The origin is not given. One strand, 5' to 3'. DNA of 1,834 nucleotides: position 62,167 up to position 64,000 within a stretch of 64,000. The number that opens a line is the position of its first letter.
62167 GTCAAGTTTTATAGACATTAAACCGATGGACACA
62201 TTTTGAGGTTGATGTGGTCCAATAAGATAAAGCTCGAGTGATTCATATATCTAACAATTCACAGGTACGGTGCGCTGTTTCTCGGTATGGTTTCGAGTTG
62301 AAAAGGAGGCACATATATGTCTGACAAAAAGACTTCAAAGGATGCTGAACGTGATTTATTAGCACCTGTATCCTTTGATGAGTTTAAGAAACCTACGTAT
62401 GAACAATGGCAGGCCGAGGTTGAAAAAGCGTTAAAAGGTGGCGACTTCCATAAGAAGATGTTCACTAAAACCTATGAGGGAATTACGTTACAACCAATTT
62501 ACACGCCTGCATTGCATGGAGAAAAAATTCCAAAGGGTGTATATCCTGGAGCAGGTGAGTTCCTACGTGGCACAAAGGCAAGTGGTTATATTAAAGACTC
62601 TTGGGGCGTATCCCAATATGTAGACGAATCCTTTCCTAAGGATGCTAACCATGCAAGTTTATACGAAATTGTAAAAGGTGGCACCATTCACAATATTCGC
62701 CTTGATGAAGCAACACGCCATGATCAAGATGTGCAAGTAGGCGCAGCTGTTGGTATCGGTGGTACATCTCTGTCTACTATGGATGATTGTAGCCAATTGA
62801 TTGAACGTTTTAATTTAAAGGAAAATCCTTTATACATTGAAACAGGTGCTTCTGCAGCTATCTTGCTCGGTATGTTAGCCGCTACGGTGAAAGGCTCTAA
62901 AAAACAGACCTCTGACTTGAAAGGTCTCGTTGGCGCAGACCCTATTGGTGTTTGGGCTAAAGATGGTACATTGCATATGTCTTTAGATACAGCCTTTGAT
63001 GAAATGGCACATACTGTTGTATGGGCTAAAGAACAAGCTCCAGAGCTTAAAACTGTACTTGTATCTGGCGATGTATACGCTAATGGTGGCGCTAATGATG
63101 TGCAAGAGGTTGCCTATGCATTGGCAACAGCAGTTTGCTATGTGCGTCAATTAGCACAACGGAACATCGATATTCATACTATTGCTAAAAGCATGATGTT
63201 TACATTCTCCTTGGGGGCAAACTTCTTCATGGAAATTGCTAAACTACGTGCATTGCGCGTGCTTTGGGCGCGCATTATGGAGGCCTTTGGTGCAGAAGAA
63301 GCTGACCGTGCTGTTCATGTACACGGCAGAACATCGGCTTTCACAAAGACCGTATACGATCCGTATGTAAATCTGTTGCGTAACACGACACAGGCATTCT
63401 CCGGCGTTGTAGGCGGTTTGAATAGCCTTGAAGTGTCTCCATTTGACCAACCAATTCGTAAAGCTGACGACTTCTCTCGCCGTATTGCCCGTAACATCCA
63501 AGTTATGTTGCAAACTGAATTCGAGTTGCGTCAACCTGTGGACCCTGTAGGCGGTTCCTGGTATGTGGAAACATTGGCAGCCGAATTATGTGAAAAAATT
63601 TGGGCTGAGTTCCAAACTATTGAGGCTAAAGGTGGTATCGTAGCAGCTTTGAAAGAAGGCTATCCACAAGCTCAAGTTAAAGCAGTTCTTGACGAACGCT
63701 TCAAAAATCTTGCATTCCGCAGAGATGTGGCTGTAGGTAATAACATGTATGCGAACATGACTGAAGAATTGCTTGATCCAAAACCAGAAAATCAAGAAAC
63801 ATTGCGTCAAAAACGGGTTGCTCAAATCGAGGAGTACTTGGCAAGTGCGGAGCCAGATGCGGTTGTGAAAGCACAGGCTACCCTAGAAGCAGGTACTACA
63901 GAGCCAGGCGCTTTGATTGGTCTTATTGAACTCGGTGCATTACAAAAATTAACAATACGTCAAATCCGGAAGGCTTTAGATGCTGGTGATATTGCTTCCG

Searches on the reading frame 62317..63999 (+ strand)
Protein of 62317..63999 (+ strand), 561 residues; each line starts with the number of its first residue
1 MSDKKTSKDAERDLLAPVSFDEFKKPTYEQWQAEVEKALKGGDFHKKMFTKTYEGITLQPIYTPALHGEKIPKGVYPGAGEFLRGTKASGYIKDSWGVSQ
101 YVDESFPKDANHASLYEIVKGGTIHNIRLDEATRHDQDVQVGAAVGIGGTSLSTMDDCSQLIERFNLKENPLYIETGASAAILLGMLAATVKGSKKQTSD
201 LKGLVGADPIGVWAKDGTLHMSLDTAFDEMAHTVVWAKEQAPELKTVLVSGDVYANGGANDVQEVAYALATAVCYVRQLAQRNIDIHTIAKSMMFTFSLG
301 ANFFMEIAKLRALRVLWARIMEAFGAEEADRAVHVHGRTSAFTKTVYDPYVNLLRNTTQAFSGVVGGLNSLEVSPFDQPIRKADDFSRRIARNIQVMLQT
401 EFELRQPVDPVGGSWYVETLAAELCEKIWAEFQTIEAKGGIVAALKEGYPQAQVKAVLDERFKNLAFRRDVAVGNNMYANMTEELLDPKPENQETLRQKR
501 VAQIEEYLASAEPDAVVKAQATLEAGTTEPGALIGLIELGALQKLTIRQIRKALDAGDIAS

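Call 7: search_protein_families(library=pfam, proteins=[window:62317-63999:+])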
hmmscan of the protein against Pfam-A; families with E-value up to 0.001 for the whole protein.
window:62317-63999:+ (561 aa): 1 family
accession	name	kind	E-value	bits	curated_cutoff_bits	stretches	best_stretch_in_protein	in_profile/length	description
PF01642.28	MM_CoA_mutase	-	6e-136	454.4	22.1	1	51-525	1-481/512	Methylmalonyl-CoA mutase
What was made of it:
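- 62317..64000 (+): mutA, the methylmalonyl-CoA mutase beta ('small') subunit, cut off by the window end. In the 99%-identical locus L001 it is followed by mutB and meaB. Pfam PF01642, 454 bits (call 7).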

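Call 8: find_related_loci(query=window:62317-63999:+, collection=genome_contigs, flank=6000)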
Query window:62317-63999:+ (561 aa) in genome_contigs; peptide patterns used: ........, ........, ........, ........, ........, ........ (x = any residue, [..] = any of these).
600 stretches matched a pattern (row limit reached: there are more); 595 encode a relative of the query (tblastn E <= 1e-3); the best 80 are kept; 80 distinct loci.
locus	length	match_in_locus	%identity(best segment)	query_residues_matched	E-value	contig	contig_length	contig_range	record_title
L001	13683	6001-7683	99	1-561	0e+0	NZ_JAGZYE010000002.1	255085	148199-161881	MAG: Veillonella parvula isolate L2_013_015G1_dasL2_013_015G1_maxbin2.maxbin.003 L2_013_015G1_scaffold_9, whole genome s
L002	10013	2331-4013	96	1-561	0e+0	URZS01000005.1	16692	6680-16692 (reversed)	uncultured Veillonella sp. isolate UMGS1506 genome assembly, contig: NODE_1231_length_16692_cov_3.458737, whole genome s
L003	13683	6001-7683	96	1-561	0e+0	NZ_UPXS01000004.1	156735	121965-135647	Uncultured Veillonella sp. isolate UMGS8, whole genome shotgun sequence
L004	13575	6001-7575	50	18-537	3e-163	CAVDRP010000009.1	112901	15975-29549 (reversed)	Bacteroidaceae bacterium isolate G02647-L1_cleanbin_000024 genome assembly, contig: Spades_G02647-L1_contig_77, whole ge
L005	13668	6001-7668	46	6-555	9e-158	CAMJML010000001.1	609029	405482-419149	MAG: uncultured Selenomonadales bacterium isolate SRR12377476_bin.3_metawrap_v1.3_MAG genome assembly, contig: SRR123774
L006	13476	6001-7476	51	15-504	2e-155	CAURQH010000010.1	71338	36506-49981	MAG TPA_asm: uncultured Veillonella sp. isolate ERR9969214_bin.13_MetaWRAP_v1.3_MAG genome assembly, contig: ERZ21616163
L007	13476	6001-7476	51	15-504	4e-155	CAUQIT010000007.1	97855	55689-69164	MAG TPA_asm: uncultured Veillonella sp. isolate ERR9968934_bin.17_MetaWRAP_v1.3_MAG genome assembly, contig: ERZ21616074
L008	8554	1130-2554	51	15-487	2e-151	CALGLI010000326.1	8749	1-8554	MAG TPA_asm: uncultured Veillonella sp. isolate ERR589727_bin.7_CONCOCT_v1.1_MAG genome assembly, contig: ERZ773206.2349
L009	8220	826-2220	51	18-480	2e-151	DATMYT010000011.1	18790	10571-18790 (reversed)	MAG TPA_asm: Negativicutes bacterium isolate SMAG_U13155 k141_110780, whole genome shotgun sequence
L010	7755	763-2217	46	1-486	2e-145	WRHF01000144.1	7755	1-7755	MAG: Clostridiales bacterium isolate Nt197P3bin103 Ga0082212_10021133, whole genome shotgun sequence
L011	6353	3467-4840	50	15-490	7e-143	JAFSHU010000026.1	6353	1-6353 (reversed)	MAG: Bacillota bacterium isolate RGIG3155 Goat_Rectum.Co__c340609, whole genome shotgun sequence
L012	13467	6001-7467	47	20-507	2e-142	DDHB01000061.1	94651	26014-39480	MAG TPA_asm: Sporomusaceae bacterium UBA1887 UBA1887_contig_1257, whole genome shotgun sequence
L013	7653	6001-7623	47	18-557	7e-140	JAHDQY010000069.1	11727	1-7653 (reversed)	MAG: Synergistales bacterium isolate SV1-B2.2 k141_56169, whole genome shotgun sequence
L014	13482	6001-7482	44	20-511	6e-132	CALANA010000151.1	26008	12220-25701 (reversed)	MAG: uncultured Chloroflexales bacterium isolate N1_Bin_Bin_185_1 genome assembly, contig: c_000000038481, whole genome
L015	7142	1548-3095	40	4-512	3e-130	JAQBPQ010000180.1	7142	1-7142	MAG: Cohnella sp. isolate RYN_351 scaffold_1503722, whole genome shotgun sequence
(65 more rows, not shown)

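Call 23: search_protein_families(library=ncbifam, proteins=[L001:6001-8163:+, L001:8168-10357:+, L001:10350-11603:+, L001:12502-13128:+, L001:13125-13529:+, L001:4478-5374:-])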
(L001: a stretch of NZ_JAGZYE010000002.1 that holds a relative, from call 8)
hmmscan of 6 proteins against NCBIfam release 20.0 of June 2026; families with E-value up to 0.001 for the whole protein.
L001:6001-8163:+ (720 aa): 5 families
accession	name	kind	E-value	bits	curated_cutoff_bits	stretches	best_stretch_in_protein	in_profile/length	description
TIGR00642.1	mmCoA_mut_beta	equivalog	6.5e-120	401.2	617.25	2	20-502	4-479/620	methylmalonyl-CoA mutase small subunit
NF006944.0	PRK09426.1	equivalog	5.4e-92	308.9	876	1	20-701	6-697/721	methylmalonyl-CoA mutase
TIGR00641.1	acid_CoA_mut_N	subfamily_domain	6.1e-77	259.1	303.8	1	51-554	2-515/528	methylmalonyl-CoA mutase N-terminal domain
NF045497.1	IsobCoAmut_IcmF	equivalog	4.6e-25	87.6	1500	1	201-483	708-991/1076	fused isobutyryl-CoA mutase/GTPase IcmF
TIGR00640.1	acid_CoA_mut_C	subfamily_domain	2.4e-05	24.3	57.45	1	594-711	3-120/132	methylmalonyl-CoA mutase C-terminal domain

L001:8168-10357:+ (729 aa): 7 families
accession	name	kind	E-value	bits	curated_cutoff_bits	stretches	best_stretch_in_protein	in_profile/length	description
NF006944.0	PRK09426.1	equivalog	0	1296.4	876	1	18-723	13-718/721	methylmalonyl-CoA mutase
TIGR00641.1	acid_CoA_mut_N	subfamily_domain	4.1e-265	880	303.8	1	41-560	2-526/528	methylmalonyl-CoA mutase N-terminal domain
NF045497.1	IsobCoAmut_IcmF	equivalog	1.5e-84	284.6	1500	3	194-557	708-1073/1076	fused isobutyryl-CoA mutase/GTPase IcmF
TIGR00642.1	mmCoA_mut_beta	equivalog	1.1e-79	268.3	617.25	1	32-472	35-450/620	methylmalonyl-CoA mutase small subunit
TIGR00640.1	acid_CoA_mut_C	subfamily_domain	1.2e-58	196.8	57.45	1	593-721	1-129/132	methylmalonyl-CoA mutase C-terminal domain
NF002612.0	PRK02261.1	equivalog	2.7e-07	30.2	110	1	596-721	5-136/148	methylaspartate mutase subunit S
TIGR01501.1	MthylAspMutase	equivalog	1e-05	25.3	135.8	1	596-690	3-99/134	methylaspartate mutase subunit S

L001:10350-11603:+ (417 aa): 10 families
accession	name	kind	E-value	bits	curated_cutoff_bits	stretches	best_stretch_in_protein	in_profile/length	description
NF006958.0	PRK09435.1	equivalog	4.9e-148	492.5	329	1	88-414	4-330/333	methylmalonyl Co-A mutase-associated GTPase MeaB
TIGR00750.1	lao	equivalog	8.1e-102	340.4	240.75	1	104-408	1-298/300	methylmalonyl Co-A mutase-associated GTPase MeaB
NF045497.1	IsobCoAmut_IcmF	equivalog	4.4e-30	104.3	1500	1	99-346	147-397/1076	fused isobutyryl-CoA mutase/GTPase IcmF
NF006746.0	PRK09270.1-5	subfamily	2.2e-05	23.5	250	1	128-178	6-58/210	nucleoside/nucleotide kinase family protein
NF003661.0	PRK05291.1-3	equivalog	0.00024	20.6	380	0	278-375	318-405/448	tRNA uridine-5-carboxymethylaminomethyl(34) synthesis GTPase MnmE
NF053647.1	pMurD2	equivalog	0.00024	20.1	550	0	99-174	59-130/405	pseudomurein biosynthesis peptide ligase pMurD2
NF010248.0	PRK13695.1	equivalog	0.00026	20.7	156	1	140-174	2-36/180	NTPase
TIGR00073.1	hypB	equivalog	0.00032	20.2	121.2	0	142-342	31-212/217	hydrogenase nickel incorporation protein HypB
NF010340.0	PRK13768.1-2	equivalog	0.00043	20.1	293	0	144-182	6-44/265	GTPase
NF008955.0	PRK12297.1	equivalog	0.00075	18.5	406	0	268-360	264-344/429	GTPase ObgE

L001:12502-13128:+ (208 aa): 8 families
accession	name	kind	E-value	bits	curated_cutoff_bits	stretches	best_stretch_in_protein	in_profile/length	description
TIGR02796.1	tolQ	equivalog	1.3e-19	70.9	221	1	20-192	15-204/216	protein TolQ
TIGR02797.1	exbB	equivalog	1.5e-12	47.8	206.2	1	91-190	93-197/211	tonB-system energizer ExbB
TIGR02805.1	exbB2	equivalog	1.8e-11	44.4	135.35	1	102-185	44-128/138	TonB-system energizer ExbB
NF007722.0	PRK10414.1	equivalog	7.7e-10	38.7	402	1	97-193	114-211/244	tol-pal system-associated acyl-CoA thioesterase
NF008066.0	PRK10801.1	equivalog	1.6e-09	37.6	403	1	107-200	121-211/230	Tol-Pal system protein TolQ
NF005997.1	PRK08124.1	equivalog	2.3e-05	23.5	340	1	94-168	125-195/259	flagellar motor stator protein MotA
NF006284.1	PRK08456.1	equivalog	2.8e-05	23.4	380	1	93-176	123-202/252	flagellar motor stator protein MotA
TIGR03818.1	MotA1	equivalog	0.00031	20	303.8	1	86-171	135-217/282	flagellar motor stator protein MotA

L001:13125-13529:+ (134 aa): 5 families
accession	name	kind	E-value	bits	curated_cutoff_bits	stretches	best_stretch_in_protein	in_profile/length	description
TIGR02801.1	tolR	equivalog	5e-21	75.7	127.3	1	14-132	5-129/129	protein TolR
NF008429.0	PRK11267.1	equivalog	1.3e-13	51.2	216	1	14-126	18-129/141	TonB system transport protein ExbD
NF008248.0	PRK11024.1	equivalog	2.4e-13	50.4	162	1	8-132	12-140/142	colicin uptake protein TolR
TIGR02804.1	ExbD_2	equivalog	3.4e-13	50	123.45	1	14-132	4-120/121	TonB system transport protein ExbD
TIGR02803.1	ExbD_1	equivalog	3.6e-13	49.7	152.95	1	14-129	4-116/122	TonB system transport protein ExbD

L001:4478-5374:- (298 aa): 4 families
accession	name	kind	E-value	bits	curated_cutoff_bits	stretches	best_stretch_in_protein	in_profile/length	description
TIGR00688.1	rarD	equivalog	5.3e-62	209.6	130.15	1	7-261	2-255/256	EamA family transporter RarD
NF011959.0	PRK15430.1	equivalog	2e-60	204.6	540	1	4-293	5-292/296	EamA family transporter RarD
TIGR00950.1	2A78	equivalog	4.5e-14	52.5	230.2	1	48-281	27-263/264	carboxylate/amino acid/amine transporter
NF008432.0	PRK11272.1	equivalog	2.1e-05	23.9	270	0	247-289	248-290/294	drug/metabolite exporter YedA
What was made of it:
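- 62317..64000 (+): NCBIfam on L001: mutA-like 720 aa, mutB 729 aa (1296 bits), MeaB 417 aa (492 bits) (call 23).
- Operon content: call 23.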

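Call 59: search_protein_families(library=pfam, proteins=[L004:5158-5661:+, L004:10318-11493:+, L005:1094-4870:+, L005:4864-5436:+, L005:10356-11492:+, L005:11740-12516:+])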
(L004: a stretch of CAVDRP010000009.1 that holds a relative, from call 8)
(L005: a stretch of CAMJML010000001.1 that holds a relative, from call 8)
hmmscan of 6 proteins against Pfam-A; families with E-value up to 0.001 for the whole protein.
L004:5158-5661:+ (167 aa): 1 family
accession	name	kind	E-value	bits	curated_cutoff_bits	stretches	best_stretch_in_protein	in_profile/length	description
PF01625.27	PMSR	-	0.00038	21.1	23.7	0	30-93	2-78/153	Peptide methionine sulfoxide reductase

L004:10318-11493:+ (391 aa): 5 families
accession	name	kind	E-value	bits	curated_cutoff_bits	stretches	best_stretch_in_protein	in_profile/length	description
PF03308.22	MeaB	-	6.8e-106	353.7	23.1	1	74-344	1-270/273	Methylmalonyl Co-A mutase-associated GTPase MeaB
PF02492.25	cobW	-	7e-08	32.7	20.7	1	109-256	3-155/180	CobW/HypB/UreG, nucleotide-binding domain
PF01656.29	CbiA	-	9.1e-05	22.9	25.4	1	116-261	9-90/125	CobQ/CobB/MinD/ParA nucleotide binding domain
PF03029.23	ATP_bind_1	-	0.0002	21.7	27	1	111-146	1-36/240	Conserved hypothetical ATP binding protein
PF13604.12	AAA_30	-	0.00068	19.9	27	0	109-143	21-55/191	AAA domain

L005:1094-4870:+ (1258 aa): 1 family
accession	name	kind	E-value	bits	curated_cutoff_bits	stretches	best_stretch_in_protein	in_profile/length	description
PF02514.21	CobN-Mg_chel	-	0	1062.7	24.5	1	167-1239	2-1089/1090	CobN/Magnesium Chelatase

L005:4864-5436:+ (190 aa): 1 family
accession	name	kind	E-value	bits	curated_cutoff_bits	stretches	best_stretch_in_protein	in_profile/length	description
PF02572.21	CobA_CobO_BtuR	-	1.5e-65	221.1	25.7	1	18-190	2-172/172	ATP:corrinoid adenosyltransferase BtuR/CobO/CobP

L005:10356-11492:+ (378 aa): 5 families
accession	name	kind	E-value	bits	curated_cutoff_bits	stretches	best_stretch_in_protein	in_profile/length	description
PF03308.22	MeaB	-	1.5e-109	365.6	23.1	1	71-342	1-271/273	Methylmalonyl Co-A mutase-associated GTPase MeaB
PF02492.25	cobW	-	8.1e-08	32.5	20.7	1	106-260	3-161/180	CobW/HypB/UreG, nucleotide-binding domain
PF01656.29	CbiA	-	2.4e-05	24.7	25.4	1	113-334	9-86/125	CobQ/CobB/MinD/ParA nucleotide binding domain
PF03029.23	ATP_bind_1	-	0.0004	20.7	27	1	108-144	1-37/240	Conserved hypothetical ATP binding protein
PF25199.1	nSTAND_NTPase5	-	0.00047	20.4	34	1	77-149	13-86/145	Novel STAND NTPase 5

L005:11740-12516:+ (258 aa): 4 families
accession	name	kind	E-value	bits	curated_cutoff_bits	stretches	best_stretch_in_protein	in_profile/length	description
PF00106.31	adh_short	-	1.1e-52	178.9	26.6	1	7-197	1-188/195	short chain dehydrogenase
PF13561.12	adh_short_C2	-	2.7e-42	145.4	27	1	13-231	1-218/236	Enoyl-(Acyl carrier protein) reductase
PF08659.16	KR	-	6.6e-15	55.9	22.6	1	8-166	2-157/180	KR domain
PF23441.1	SDR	-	4.4e-05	23.4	27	1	2-198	3-201/258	SDR-like rossmann domain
